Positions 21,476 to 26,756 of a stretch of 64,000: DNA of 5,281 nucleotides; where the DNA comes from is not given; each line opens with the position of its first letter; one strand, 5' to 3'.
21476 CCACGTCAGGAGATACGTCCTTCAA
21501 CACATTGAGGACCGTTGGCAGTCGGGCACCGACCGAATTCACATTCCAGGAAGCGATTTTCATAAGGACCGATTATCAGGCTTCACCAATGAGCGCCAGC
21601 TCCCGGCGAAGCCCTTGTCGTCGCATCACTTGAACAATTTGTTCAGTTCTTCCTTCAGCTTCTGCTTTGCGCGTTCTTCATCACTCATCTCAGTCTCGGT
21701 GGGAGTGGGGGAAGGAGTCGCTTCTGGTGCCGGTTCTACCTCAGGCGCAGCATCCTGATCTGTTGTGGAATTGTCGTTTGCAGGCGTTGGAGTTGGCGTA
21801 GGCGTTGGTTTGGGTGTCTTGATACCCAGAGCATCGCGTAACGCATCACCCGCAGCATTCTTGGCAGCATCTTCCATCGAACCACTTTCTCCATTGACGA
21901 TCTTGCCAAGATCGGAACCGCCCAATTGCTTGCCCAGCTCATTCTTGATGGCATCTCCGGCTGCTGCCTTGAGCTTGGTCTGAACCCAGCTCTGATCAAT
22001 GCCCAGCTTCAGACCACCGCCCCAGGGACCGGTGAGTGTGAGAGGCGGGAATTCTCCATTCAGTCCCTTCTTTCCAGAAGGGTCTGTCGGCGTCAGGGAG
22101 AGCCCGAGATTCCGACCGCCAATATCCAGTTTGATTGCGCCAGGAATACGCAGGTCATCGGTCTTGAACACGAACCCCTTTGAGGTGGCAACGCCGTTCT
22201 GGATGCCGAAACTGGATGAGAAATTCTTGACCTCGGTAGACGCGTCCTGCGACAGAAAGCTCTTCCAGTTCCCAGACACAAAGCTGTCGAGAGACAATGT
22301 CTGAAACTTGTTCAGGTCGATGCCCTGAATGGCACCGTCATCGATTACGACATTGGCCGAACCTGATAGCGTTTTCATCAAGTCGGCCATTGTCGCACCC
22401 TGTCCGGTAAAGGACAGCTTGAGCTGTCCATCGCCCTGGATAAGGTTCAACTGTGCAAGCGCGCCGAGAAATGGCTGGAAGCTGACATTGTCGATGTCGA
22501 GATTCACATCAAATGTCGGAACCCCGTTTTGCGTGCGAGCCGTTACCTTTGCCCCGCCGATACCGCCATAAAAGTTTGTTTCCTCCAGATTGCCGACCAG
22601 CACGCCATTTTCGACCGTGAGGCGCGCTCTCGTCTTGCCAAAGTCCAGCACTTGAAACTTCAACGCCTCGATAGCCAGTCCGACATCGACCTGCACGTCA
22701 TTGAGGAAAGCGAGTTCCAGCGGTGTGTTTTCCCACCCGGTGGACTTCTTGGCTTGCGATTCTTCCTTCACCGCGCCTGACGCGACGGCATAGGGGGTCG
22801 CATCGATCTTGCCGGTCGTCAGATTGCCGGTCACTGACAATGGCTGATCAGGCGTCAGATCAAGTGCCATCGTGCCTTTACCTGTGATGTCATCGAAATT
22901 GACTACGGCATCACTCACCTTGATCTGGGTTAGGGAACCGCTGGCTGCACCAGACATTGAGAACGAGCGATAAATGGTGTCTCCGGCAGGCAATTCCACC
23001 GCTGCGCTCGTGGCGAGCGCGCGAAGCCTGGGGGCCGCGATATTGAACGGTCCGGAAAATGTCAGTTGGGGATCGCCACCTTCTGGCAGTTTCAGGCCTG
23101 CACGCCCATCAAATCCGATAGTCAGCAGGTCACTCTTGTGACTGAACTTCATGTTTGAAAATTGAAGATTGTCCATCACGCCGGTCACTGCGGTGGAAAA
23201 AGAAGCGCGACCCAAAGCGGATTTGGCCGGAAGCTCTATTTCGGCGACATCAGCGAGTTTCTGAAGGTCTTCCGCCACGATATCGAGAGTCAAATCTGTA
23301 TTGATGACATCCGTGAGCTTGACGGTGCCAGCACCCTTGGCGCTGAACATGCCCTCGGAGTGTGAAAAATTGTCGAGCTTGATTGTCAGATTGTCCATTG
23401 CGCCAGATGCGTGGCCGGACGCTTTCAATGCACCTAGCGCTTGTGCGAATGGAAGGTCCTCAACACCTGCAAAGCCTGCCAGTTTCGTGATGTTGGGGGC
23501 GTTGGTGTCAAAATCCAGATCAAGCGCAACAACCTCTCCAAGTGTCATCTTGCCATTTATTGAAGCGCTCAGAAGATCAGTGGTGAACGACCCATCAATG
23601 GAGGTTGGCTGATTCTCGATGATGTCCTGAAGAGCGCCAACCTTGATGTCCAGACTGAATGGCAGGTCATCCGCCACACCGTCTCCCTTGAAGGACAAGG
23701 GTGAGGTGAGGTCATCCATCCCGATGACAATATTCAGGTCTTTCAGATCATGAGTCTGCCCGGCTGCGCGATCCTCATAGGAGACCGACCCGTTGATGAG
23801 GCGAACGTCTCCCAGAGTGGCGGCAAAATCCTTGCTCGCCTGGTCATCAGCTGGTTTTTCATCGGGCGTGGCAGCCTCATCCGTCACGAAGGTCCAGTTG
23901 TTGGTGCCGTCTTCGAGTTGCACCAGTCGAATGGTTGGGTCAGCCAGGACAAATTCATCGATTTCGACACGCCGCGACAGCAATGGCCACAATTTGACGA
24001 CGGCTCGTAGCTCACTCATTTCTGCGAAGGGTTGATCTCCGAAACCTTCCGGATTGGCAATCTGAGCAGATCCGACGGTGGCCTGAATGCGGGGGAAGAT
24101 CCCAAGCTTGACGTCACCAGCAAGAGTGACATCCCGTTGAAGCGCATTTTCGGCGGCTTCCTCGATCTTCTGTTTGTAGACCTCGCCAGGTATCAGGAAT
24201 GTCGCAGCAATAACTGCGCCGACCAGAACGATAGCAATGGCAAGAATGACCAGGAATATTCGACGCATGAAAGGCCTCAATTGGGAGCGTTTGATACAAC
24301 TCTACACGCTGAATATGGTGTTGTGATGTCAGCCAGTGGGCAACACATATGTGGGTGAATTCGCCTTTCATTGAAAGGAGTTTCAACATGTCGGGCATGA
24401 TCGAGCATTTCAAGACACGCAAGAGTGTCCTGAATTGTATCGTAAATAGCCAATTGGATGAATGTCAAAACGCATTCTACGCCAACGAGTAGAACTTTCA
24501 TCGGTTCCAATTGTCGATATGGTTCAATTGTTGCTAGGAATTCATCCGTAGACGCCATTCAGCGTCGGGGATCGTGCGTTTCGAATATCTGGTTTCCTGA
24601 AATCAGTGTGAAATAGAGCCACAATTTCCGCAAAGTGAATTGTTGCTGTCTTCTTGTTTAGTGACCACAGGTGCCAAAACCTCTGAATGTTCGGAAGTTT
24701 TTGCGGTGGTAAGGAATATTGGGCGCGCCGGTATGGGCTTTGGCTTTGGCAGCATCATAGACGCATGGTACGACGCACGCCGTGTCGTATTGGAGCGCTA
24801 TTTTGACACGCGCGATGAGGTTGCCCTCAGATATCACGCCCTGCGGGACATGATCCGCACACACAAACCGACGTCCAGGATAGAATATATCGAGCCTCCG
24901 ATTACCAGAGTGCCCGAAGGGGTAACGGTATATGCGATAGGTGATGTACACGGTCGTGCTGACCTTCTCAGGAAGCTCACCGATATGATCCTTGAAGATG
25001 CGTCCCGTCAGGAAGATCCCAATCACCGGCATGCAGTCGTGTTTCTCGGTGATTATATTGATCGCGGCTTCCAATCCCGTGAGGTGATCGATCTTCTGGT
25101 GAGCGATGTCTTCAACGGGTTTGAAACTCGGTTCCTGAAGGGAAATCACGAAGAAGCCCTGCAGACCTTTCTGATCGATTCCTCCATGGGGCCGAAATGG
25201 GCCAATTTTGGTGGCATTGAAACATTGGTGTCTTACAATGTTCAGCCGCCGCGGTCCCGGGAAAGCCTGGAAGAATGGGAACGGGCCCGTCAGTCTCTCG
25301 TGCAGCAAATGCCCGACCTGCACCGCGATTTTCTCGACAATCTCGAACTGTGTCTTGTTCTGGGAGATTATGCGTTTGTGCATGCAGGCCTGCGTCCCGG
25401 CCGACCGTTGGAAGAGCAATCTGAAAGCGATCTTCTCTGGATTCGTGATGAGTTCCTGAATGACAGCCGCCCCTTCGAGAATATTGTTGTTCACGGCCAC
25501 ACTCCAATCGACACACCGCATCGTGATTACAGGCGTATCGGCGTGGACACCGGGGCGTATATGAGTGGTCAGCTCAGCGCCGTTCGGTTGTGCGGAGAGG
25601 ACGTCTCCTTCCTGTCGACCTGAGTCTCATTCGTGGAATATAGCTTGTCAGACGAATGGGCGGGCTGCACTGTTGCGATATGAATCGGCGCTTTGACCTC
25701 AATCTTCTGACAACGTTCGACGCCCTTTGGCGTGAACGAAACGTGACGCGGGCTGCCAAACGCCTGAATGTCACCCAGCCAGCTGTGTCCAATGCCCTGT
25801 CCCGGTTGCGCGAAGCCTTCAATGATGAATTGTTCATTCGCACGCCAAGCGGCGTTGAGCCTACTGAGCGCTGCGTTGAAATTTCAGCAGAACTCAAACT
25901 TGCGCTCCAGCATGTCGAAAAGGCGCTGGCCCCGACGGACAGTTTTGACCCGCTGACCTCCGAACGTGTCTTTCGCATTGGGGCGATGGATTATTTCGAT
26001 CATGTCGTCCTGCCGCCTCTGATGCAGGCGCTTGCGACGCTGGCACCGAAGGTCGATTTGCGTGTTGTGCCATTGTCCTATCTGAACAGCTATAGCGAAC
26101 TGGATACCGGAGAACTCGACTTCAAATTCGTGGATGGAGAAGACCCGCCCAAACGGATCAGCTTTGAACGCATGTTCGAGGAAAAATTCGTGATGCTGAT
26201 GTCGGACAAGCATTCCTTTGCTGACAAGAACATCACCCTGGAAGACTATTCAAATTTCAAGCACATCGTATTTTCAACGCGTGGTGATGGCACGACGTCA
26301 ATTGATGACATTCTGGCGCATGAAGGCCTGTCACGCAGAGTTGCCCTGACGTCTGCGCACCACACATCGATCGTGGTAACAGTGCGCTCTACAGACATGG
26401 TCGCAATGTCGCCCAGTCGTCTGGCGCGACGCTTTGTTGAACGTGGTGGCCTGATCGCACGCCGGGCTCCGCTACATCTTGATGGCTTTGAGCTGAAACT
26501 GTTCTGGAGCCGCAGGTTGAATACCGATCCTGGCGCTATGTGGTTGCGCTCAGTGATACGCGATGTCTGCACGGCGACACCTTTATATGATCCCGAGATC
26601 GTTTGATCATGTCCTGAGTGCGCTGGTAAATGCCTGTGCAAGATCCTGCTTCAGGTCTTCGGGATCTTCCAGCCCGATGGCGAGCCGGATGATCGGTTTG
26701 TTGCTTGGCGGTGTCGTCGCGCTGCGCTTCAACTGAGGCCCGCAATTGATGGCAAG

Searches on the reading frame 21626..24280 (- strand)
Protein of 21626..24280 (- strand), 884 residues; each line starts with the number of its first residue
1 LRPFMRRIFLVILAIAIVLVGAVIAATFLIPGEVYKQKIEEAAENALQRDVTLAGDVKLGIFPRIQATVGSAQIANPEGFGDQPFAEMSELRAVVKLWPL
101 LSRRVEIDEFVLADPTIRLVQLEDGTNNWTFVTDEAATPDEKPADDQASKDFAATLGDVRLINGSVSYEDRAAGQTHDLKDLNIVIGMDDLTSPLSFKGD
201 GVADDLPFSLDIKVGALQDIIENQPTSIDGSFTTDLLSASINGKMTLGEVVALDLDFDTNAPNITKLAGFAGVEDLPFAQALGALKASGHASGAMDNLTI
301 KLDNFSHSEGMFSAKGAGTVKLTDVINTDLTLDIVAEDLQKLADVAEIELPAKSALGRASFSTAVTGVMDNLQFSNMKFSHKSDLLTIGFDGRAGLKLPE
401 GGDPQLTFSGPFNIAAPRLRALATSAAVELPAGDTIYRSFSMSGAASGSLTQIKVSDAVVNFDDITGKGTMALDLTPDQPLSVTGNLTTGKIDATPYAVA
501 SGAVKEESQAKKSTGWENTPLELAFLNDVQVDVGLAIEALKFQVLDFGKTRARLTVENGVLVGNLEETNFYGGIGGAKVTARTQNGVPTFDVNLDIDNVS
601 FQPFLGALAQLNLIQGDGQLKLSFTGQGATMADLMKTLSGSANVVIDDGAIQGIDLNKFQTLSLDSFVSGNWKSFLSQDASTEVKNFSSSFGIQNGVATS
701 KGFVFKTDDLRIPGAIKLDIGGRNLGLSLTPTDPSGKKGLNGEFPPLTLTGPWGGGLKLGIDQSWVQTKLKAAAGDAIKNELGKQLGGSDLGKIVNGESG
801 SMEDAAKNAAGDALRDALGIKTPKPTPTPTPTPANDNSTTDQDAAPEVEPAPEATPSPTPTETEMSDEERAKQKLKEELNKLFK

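Call 41: search_protein_families(library=pfam, proteins=[window:21626-24280:-], max_evalue=0.00001)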
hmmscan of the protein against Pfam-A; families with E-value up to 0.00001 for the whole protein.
window:21626-24280:- (884 aa): 2 families
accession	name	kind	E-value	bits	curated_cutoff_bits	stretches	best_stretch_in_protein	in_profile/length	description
PF05170.20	AsmA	-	1.1e-40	140.5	29.8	2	5-195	4-196/607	AsmA family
PF05359.17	DUF748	-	4.7e-20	71.7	50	1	6-186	15-184/1037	Domain of Unknown Function (DUF748)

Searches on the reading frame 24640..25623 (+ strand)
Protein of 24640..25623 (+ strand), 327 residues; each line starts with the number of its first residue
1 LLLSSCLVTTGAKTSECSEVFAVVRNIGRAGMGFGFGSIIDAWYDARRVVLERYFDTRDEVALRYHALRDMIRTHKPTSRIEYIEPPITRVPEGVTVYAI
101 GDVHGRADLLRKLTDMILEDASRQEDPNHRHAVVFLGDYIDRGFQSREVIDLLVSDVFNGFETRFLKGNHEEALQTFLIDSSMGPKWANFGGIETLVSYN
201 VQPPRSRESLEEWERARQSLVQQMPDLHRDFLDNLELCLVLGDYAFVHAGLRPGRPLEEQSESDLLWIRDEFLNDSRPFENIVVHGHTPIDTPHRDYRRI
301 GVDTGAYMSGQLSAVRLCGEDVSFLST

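Call 41: search_protein_families(library=pfam, proteins=[window:24640-25623:+], max_evalue=0.00001)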
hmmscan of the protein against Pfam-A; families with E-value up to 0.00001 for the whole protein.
window:24640-25623:+ (327 aa): 1 family
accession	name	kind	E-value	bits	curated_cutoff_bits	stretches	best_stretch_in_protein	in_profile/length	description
PF00149.33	Metallophos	-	1.2e-15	58.9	21.5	1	96-298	2-160/191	Calcineurin-like phosphoesterase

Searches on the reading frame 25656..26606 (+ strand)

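Call 41: search_protein_families(library=pfam, proteins=[window:25656-26606:+], max_evalue=0.00001)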
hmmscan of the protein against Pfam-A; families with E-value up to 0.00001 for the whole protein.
window:25656-26606:+ (316 aa): 2 families
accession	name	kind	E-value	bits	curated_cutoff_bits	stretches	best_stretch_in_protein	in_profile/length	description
PF03466.25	LysR_substrate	-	2.8e-29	102.5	28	1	103-305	5-208/209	LysR substrate binding domain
PF00126.33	HTH_1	-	2.2e-19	69.6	26.6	1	15-72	1-58/60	Bacterial regulatory helix-turn-helix protein, lysR family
